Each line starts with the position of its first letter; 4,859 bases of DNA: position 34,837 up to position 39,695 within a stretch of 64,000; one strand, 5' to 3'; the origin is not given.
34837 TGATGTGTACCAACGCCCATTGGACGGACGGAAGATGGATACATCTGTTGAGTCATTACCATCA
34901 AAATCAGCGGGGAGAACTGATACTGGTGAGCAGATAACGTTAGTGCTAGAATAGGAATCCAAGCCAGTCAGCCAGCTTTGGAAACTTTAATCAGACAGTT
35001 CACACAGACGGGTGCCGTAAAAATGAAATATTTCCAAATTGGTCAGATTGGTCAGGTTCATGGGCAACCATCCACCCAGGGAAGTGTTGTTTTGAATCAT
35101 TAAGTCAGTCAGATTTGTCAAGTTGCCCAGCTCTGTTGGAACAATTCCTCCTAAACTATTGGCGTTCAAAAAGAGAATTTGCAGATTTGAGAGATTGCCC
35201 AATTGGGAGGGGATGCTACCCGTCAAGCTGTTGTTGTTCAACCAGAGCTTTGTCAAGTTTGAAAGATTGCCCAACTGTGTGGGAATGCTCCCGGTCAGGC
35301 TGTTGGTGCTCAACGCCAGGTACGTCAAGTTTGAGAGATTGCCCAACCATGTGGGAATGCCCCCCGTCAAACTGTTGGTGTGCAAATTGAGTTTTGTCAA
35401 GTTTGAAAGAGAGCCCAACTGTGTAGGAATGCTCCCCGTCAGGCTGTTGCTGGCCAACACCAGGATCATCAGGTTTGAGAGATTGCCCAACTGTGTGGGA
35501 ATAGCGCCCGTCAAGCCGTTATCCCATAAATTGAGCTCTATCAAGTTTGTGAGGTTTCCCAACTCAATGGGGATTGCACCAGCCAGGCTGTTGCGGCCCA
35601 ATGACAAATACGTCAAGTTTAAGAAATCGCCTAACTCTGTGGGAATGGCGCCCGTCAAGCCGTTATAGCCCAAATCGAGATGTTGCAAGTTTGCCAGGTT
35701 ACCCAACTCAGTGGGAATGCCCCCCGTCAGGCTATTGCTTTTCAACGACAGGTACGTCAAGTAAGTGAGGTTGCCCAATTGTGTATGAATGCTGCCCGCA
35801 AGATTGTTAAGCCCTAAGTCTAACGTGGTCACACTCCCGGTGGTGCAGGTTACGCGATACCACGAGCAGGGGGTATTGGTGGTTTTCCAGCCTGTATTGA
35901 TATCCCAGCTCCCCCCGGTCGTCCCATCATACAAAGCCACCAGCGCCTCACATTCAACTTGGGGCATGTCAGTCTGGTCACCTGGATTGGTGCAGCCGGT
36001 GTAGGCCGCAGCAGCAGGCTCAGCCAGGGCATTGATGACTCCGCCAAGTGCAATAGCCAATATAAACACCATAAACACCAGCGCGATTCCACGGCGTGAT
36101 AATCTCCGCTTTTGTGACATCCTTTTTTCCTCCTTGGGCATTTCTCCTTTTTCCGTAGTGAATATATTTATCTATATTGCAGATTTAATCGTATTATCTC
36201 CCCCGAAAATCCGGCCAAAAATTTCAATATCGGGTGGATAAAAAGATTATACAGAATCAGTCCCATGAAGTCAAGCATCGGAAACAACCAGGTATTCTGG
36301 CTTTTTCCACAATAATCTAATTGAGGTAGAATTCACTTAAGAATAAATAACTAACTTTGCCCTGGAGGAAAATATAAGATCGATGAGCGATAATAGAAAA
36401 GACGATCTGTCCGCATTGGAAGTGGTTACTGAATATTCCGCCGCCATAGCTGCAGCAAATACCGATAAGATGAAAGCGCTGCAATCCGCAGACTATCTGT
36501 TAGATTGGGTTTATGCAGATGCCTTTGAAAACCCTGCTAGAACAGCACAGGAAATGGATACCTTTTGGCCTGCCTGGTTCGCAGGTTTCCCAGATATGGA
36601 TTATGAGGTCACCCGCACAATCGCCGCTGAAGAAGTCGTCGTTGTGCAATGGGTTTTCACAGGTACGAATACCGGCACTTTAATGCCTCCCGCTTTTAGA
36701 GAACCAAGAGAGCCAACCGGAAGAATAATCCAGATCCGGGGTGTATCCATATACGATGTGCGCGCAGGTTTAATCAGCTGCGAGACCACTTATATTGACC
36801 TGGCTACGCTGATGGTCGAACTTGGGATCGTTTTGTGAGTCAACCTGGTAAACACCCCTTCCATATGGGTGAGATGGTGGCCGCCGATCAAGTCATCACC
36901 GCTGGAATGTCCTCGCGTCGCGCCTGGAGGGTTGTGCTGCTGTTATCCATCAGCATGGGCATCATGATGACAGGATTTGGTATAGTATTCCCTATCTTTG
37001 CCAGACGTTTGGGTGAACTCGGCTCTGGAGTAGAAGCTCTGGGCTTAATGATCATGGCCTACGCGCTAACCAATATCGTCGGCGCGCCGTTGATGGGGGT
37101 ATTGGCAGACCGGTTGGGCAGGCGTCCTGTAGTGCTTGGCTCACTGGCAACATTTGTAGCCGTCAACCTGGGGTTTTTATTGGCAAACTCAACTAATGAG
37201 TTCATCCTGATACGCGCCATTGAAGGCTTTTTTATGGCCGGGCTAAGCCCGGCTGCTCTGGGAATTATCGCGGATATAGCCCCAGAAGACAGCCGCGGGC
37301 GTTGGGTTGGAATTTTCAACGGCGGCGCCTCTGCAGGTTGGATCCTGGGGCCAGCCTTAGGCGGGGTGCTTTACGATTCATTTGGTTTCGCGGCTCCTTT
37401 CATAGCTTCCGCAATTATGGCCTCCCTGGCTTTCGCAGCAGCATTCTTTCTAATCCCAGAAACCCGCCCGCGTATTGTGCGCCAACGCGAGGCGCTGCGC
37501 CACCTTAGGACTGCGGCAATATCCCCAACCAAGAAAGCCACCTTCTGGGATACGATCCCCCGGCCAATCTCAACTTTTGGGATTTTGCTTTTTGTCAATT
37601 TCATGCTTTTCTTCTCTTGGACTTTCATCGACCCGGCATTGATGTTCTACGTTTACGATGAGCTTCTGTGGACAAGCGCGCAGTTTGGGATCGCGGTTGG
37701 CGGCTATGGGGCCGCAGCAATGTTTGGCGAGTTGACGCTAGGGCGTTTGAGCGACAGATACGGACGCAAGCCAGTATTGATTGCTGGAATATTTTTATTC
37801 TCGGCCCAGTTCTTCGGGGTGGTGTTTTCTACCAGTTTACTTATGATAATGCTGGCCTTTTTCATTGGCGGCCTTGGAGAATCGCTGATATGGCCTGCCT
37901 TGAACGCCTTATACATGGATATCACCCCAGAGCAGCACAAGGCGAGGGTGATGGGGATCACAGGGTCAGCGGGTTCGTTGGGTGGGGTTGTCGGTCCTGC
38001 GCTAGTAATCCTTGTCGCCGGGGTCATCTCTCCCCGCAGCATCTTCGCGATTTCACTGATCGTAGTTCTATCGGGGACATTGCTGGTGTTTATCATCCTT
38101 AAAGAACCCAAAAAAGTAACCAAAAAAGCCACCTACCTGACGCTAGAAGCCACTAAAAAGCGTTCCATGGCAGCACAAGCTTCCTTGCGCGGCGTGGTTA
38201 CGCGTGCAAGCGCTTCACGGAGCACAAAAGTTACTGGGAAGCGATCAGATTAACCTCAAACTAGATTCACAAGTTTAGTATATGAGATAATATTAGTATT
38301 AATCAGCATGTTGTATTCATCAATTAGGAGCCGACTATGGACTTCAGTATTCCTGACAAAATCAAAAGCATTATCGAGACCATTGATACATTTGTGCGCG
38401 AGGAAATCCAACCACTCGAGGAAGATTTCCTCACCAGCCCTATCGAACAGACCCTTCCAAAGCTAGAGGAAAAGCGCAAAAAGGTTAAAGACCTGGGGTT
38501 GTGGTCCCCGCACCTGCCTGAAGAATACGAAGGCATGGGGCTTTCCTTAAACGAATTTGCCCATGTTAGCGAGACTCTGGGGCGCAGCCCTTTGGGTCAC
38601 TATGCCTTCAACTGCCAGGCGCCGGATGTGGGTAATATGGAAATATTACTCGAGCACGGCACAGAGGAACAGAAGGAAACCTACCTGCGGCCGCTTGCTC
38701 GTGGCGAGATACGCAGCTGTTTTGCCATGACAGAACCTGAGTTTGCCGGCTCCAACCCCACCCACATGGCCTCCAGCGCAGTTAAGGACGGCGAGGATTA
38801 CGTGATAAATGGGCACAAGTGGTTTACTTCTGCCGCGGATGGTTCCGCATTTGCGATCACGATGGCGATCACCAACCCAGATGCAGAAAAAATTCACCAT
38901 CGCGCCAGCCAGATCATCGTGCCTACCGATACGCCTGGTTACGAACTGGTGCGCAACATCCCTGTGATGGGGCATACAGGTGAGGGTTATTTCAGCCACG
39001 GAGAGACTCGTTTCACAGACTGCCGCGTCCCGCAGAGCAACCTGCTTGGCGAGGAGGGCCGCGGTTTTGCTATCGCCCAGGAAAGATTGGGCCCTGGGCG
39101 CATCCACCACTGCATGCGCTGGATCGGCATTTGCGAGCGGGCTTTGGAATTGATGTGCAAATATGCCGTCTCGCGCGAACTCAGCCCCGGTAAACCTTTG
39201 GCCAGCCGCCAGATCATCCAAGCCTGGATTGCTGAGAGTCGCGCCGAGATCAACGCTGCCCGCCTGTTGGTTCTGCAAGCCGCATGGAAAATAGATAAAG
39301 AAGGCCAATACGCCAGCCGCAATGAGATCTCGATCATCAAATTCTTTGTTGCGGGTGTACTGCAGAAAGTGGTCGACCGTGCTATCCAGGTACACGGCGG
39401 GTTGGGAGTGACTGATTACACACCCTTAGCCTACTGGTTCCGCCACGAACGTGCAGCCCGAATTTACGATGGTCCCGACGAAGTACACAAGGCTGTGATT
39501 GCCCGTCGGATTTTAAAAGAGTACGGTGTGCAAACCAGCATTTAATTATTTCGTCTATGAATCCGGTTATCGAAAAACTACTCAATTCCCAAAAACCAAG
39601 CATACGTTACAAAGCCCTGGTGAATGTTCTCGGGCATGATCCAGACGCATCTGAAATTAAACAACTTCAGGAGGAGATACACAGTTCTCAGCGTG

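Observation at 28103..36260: Tandem array of four secreted proteins with plant-type LRRs fused to an FG-GAP-like beta-propeller; two copies pseudogenised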

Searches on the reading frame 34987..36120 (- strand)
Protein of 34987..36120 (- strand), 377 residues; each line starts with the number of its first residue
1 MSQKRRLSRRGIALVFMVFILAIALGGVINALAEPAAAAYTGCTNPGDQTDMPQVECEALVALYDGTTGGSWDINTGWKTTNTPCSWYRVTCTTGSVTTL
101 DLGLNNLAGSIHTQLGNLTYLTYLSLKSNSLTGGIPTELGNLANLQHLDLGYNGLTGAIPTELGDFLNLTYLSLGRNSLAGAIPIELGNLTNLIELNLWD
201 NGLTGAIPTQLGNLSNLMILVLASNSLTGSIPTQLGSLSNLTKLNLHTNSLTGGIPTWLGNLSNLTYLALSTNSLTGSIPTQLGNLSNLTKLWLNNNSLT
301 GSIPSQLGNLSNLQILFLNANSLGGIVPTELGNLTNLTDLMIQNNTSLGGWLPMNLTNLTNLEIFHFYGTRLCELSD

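Call 77: find_encoding_contigs(protein=window:34987-36120:-, flank=3000, max_places=6)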
Protein window:34987-36120:- (377 aa): 1 contig read that carries it; 1 place shown.
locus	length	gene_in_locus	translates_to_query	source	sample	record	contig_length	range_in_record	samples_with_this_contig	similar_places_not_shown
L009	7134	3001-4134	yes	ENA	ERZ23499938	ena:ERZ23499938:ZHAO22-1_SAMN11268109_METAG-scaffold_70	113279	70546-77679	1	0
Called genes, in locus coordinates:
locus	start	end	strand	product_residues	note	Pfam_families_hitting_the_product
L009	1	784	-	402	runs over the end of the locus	PF02771:Acyl-CoA_dh_N, PF02770:Acyl-CoA_dh_M, PF00441:Acyl-CoA_dh_1, PF08028:Acyl-CoA_dh_2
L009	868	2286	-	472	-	PF07690:MFS_1, PF12832:MFS_1_like, PF00083:Sugar_tr, PF07690:MFS_1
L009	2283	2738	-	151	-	PF07366:SnoaL, PF12680:SnoaL_2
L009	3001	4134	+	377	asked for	-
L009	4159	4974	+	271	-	-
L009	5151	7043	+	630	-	-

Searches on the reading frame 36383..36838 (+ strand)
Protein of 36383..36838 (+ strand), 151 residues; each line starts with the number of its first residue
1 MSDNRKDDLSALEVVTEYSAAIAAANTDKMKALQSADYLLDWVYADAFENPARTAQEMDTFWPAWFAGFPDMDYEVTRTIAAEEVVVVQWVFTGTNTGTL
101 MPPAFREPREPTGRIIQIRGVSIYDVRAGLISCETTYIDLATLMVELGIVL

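Call 31: search_protein_families(library=pfam, proteins=[window:36383-36838:+], max_evalue=0.00001)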
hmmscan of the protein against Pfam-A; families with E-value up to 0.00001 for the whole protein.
window:36383-36838:+ (151 aa): 2 families
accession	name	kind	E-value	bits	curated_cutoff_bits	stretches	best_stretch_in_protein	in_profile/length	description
PF07366.18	SnoaL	-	5.2e-16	59.1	28.4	1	14-145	3-124/126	SnoaL-like polyketide cyclase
PF12680.13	SnoaL_2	-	6.5e-16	59.2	27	1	15-132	1-100/102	SnoaL-like domain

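Call 65: find_encoding_contigs(protein=window:36383-36838:+, flank=10000, max_places=10)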
Protein window:36383-36838:+ (151 aa): 2 contigs read that carry it; 2 places shown.
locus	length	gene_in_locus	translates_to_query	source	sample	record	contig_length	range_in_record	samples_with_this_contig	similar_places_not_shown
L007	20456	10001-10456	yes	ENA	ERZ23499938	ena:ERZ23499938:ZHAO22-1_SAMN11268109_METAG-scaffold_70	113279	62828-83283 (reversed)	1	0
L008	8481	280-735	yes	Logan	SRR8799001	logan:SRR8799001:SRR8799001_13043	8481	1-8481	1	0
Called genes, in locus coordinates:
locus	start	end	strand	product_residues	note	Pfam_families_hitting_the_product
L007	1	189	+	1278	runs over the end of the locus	PF00069:Pkinase, PF07714:PK_Tyr_Ser-Thr, PF13191:AAA_16, PF00496:SBP_bac_5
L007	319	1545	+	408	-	PF01306:LacY_symp, PF05977:MFS_3, PF07690:MFS_1, PF12832:MFS_1_like, PF07690:MFS_1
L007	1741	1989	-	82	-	-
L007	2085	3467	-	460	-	PF00560:LRR_1 (faint), PF12799:LRR_4 (faint), PF23598:LRR_14, PF13855:LRR_8 (weak)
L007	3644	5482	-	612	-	-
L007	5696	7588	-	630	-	-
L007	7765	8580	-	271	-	-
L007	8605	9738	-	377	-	-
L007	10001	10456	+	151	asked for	PF07366:SnoaL, PF12680:SnoaL_2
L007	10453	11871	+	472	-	PF07690:MFS_1, PF12832:MFS_1_like, PF00083:Sugar_tr, PF07690:MFS_1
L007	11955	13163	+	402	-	PF02771:Acyl-CoA_dh_N, PF02770:Acyl-CoA_dh_M, PF00441:Acyl-CoA_dh_1, PF08028:Acyl-CoA_dh_2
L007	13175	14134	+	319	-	-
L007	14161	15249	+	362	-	PF01636:APH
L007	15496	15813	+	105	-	PF04232:SpoVS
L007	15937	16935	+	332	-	PF09594:GT87 (faint)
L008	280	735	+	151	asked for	PF07366:SnoaL, PF12680:SnoaL_2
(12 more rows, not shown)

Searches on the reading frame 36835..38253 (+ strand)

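Call 31: search_protein_families(library=pfam, proteins=[window:36835-38253:+], max_evalue=0.00001)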
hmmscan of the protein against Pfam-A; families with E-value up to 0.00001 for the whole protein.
window:36835-38253:+ (472 aa): 3 families
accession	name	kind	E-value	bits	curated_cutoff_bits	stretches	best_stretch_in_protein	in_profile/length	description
PF07690.21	MFS_1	-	2.9e-73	247.2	33.4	2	37-225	1-188/347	Major Facilitator Superfamily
PF00083.30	Sugar_tr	-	1.7e-19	70.5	22.3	2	69-210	48-194/452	Sugar (and other) transporter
PF12832.13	MFS_1_like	-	1.3e-13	51.2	25.2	1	46-390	13-357/373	MFS_1 like family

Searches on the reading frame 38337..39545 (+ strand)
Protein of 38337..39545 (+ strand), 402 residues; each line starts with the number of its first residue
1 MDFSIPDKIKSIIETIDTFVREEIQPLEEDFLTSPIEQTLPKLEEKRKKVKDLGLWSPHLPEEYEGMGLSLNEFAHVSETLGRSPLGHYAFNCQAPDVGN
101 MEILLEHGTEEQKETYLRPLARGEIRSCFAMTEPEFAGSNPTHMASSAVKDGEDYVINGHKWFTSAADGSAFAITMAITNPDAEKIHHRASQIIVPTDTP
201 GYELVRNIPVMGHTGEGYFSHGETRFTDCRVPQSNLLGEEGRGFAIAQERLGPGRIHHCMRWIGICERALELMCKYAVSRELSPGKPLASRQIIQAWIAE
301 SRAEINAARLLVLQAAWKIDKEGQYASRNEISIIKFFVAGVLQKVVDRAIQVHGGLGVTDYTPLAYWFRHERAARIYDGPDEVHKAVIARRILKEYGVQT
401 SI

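Call 31: search_protein_families(library=pfam, proteins=[window:38337-39545:+], max_evalue=0.00001)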
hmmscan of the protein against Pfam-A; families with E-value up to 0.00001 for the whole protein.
window:38337-39545:+ (402 aa): 4 families
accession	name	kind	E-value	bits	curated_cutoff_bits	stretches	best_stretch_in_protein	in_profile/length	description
PF00441.29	Acyl-CoA_dh_1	-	4.7e-40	137.6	22.4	1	241-393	1-150/150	Acyl-CoA dehydrogenase, C-terminal domain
PF02771.21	Acyl-CoA_dh_N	-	2.4e-17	63.8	22.9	1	10-124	5-113/113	Acyl-CoA dehydrogenase, N-terminal domain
PF02770.24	Acyl-CoA_dh_M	-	1.4e-16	60.9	33.3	1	128-229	1-97/97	Acyl-CoA dehydrogenase, middle domain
PF08028.16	Acyl-CoA_dh_2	-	1.8e-15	57.8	22.7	1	258-377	3-129/134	Acyl-CoA dehydrogenase, C-terminal domain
